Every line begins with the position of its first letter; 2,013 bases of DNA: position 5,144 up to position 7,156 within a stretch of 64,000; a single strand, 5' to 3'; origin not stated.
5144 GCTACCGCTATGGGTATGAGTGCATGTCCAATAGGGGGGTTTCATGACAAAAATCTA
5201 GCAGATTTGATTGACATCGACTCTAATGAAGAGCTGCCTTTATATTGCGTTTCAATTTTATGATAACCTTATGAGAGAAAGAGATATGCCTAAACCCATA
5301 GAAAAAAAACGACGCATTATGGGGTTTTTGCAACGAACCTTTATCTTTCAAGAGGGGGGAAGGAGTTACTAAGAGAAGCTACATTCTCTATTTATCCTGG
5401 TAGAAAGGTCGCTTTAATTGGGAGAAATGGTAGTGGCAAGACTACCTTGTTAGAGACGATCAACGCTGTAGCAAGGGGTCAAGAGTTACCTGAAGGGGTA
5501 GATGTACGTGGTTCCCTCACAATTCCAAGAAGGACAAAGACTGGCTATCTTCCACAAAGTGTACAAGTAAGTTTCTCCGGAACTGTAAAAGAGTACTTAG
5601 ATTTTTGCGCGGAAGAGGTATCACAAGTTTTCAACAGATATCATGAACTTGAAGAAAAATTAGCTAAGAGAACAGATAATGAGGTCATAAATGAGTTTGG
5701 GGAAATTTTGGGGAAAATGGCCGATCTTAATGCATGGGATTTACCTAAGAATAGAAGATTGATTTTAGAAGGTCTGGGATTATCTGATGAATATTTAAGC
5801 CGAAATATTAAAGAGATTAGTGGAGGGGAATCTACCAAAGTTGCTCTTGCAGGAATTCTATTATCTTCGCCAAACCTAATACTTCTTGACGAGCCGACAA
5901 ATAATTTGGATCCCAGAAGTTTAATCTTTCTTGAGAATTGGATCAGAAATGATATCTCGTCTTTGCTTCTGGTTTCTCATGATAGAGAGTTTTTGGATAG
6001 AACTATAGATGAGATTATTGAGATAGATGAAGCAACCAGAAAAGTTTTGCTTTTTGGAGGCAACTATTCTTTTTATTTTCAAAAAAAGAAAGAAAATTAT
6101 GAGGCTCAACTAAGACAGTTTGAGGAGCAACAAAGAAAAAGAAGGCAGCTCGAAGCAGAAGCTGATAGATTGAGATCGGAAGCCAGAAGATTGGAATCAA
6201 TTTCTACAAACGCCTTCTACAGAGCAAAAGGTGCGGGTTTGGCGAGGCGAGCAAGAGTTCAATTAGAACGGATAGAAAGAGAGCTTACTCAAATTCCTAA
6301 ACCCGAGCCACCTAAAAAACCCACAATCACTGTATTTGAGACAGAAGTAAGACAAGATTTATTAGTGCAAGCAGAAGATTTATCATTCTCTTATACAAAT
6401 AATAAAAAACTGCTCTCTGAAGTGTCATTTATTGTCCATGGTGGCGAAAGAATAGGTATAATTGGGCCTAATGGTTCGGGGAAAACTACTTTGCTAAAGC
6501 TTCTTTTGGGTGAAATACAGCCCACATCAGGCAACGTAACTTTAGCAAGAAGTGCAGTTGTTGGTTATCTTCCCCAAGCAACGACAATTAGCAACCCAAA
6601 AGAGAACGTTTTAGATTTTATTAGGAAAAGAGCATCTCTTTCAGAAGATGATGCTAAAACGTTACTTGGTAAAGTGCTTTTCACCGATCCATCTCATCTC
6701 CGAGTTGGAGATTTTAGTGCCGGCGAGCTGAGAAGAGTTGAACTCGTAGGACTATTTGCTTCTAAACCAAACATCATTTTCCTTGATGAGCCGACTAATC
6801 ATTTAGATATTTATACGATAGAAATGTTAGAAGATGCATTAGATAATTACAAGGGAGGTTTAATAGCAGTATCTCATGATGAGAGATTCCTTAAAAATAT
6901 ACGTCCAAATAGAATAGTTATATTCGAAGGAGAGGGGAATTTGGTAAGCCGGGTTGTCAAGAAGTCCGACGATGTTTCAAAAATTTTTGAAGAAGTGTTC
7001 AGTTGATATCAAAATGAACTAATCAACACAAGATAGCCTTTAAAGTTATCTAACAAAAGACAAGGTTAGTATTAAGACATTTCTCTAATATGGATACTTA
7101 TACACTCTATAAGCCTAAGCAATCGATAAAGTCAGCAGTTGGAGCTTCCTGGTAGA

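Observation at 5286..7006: ABC-F ATPase downstream of the TOMM genes: candidate ribosome-protection self-immunity, implying a ribosome-targeting product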

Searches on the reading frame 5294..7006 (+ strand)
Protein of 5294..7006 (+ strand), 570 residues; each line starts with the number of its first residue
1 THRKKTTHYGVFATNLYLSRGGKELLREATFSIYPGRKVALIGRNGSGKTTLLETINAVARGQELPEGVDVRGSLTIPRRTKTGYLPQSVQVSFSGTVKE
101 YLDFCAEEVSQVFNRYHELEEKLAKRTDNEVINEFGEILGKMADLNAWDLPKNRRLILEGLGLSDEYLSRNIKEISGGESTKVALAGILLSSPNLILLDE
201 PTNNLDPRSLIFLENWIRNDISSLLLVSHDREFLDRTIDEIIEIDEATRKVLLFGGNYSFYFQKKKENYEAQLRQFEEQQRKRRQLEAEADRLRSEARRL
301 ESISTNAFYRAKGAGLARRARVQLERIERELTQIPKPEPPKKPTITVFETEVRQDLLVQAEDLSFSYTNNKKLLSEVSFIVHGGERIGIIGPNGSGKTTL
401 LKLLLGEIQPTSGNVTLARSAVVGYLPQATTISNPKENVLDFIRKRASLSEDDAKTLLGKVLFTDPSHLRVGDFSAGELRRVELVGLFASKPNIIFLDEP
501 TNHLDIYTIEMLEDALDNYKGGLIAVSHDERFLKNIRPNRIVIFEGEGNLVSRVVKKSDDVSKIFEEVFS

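Call 7: search_protein_families(library=pfam, proteins=[window:5294-7006:+], max_evalue=0.01)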
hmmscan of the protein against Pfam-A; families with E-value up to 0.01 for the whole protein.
window:5294-7006:+ (570 aa): 41 families (the best 25 are shown)
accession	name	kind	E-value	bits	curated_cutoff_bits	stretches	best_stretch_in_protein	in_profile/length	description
PF00005.33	ABC_tran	-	3.6e-48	164.1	25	2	374-502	1-137/137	ABC transporter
PF13304.12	AAA_21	-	4.6e-20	73.3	27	3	40-61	3-24/304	AAA domain, putative AbiEii toxin, Type IV TA system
PF02463.25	SMC_N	-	1.7e-10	41.1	40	0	39-57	27-45/220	RecF/RecN/SMC N terminal domain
PF13476.12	AAA_23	-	8.2e-10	40.1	27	1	40-113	23-86/201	AAA domain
PF13555.12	AAA_29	-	1.7e-08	34.5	27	1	31-59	17-45/61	P-loop containing region of AAA domain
PF12848.13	ABC_tran_Xtn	-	1.2e-07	32.1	25.9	1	250-337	7-76/85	ABC transporter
PF13175.12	AAA_15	-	1.9e-07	31.5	32.1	1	40-253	27-230/374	AAA ATPase domain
PF05729.18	NACHT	-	8.2e-07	29.4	26.7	0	38-67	2-31/167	NACHT domain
PF13401.12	AAA_22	-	1.9e-06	28.6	27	0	389-434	10-49/130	AAA domain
PF13191.12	AAA_16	-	8.8e-06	26.8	32.6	0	385-462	25-103/167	AAA ATPase domain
PF03205.20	MobB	-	4.2e-05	23.9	26.6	0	387-413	2-28/133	Molybdopterin guanine dinucleotide synthesis protein B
PF13521.12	AAA_28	-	7.9e-05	23.4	27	0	386-407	1-22/164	AAA domain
PF00004.35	AAA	-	0.0001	23.2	21.2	0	389-411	3-25/131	ATPase family associated with various cellular activities (AAA)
PF25199.1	nSTAND_NTPase5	-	0.00012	22.4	34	0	387-409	44-66/145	Novel STAND NTPase 5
PF13479.12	AAA_24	-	0.00016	22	27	0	37-57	3-23/195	AAA domain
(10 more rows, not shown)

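Call 10: search_protein_families(library=ncbifam, proteins=[window:5294-7006:+], max_evalue=0.001)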
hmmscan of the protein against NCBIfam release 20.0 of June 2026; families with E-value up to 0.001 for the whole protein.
window:5294-7006:+ (570 aa): 199 families (the best 25 are shown)
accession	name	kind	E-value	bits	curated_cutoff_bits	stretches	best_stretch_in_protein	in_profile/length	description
NF000355.4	ribo_prot_ABC_F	equivalog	4.5e-121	405.2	380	2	111-541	61-497/499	ribosomal protection-like ABC-F family protein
NF000171.1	ABCF_producer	exception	1.1e-89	301.4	800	1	22-546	15-537/541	TlrC/CarA/OleB/SrmB family ABC-F type ribosomal protection protein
NF000168.2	ABCF_Msr_all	exception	1.9e-86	290.6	680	3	170-537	96-472/487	Msr family ABC-F type ribosomal protection protein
TIGR03719.1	ABC_ABC_ChvD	subfamily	2.2e-85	287.3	806.75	1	21-550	16-519/552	energy-dependent translational throttle protein EttA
NF008775.0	PRK11819.1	equivalog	2.1e-84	284.1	599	1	21-550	18-521/556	energy-dependent translational throttle protein EttA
NF050005.1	ABC_ATPase_Uup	equivalog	7.1e-84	282.2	900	1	15-555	8-521/636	ATP-binding cassette ATPase Uup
NF000169.2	ABCF_Sal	exception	1.2e-79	268.4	725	2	137-543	93-501/542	Sal family ABC-F type ribosomal protection protein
NF008358.0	PRK11147.1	equivalog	1.6e-78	264.5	936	1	14-553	7-519/635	ABC transporter ATP-binding protein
NF000170.2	ABCF_Vga_all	exception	1.8e-75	254.4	725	2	169-543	73-453/521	Vga family ABC-F type ribosomal protection protein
NF007921.0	PRK10636.1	equivalog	5.1e-74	249.7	917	1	14-537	5-494/638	ABC transporter ATP-binding protein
NF011646.0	PRK15064.1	equivalog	6.7e-74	249.2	762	2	133-542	121-506/530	ABC-F family ATPase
NF043038.1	ABCF_CplR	exception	8.7e-73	245.8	780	3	196-538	117-464/544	ABC-F type ribosomal protection protein CplR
NF000166.1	ABCF_CarA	exception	1.9e-68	231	1050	1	26-535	21-537/556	ABC-F type ribosomal protection protein Car(A)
NF000514.1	ABCF_OptrA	exception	9.3e-64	215.9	1450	1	22-548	32-536/655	ABC-F type ribosomal protection protein OptrA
NF000167.2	ABCF_Lsa_all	exception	1.3e-62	212.4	750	2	138-542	84-491/492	Lsa family ABC-F type ribosomal protection protein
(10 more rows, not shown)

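Call 11: search_solved_structures(query=window:5294-7003:+, max_evalue=1e-20)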
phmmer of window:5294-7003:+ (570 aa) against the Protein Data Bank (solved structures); distinct sequences matched with E-value up to 1e-20: 31.
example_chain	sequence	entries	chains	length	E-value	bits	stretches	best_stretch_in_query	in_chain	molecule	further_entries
9vvi_W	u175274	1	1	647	6.9e-77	262.6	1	8-537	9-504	Probable ATP-binding protein YheS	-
8buu_9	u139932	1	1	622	2.4e-70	241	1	167-547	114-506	ExpZ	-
4fin_A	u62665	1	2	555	7.6e-70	239.4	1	23-549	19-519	EttA (YjjK) ABCF family protein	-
9nl5_E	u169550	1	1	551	3.9e-68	233.7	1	24-547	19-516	EttA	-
9nlb_E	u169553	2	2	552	3.9e-68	233.7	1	24-547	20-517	Energy-dependent translational throttle protein EttA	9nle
9nlh_H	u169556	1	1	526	9.7e-67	229.1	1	14-539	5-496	YheS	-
7p7q_0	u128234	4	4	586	6.3e-63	216.5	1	160-549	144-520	ARE-ABC-F family resistance factor PoxtA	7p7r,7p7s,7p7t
7msc_x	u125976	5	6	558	1.4e-62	215.4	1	109-443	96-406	Energy-dependent translational throttle protein EttA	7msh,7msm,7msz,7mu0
9nlj_U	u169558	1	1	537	2.6e-62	214.5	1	17-553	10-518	Uup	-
5zxd_A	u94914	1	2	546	4.4e-61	210.4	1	17-537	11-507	ATP-binding cassette sub-family F member 1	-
7p48_6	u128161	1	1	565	4.8e-60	207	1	140-538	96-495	ABC-F type ribosomal protection protein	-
6ha8_V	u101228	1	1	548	6e-60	206.7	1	170-544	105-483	Nucleotide-binding protein ExpZ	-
3j5s_D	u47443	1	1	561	8.5e-58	199.6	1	23-428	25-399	Energy-dependent translational throttle A (EttA)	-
9njf_Y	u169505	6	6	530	2.8e-57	197.9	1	141-538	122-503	Probable ATP-binding protein YbiT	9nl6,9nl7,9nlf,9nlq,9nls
6r84_A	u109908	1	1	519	2.8e-56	194.6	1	21-543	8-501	ABC transporter ATP-binding protein ARB1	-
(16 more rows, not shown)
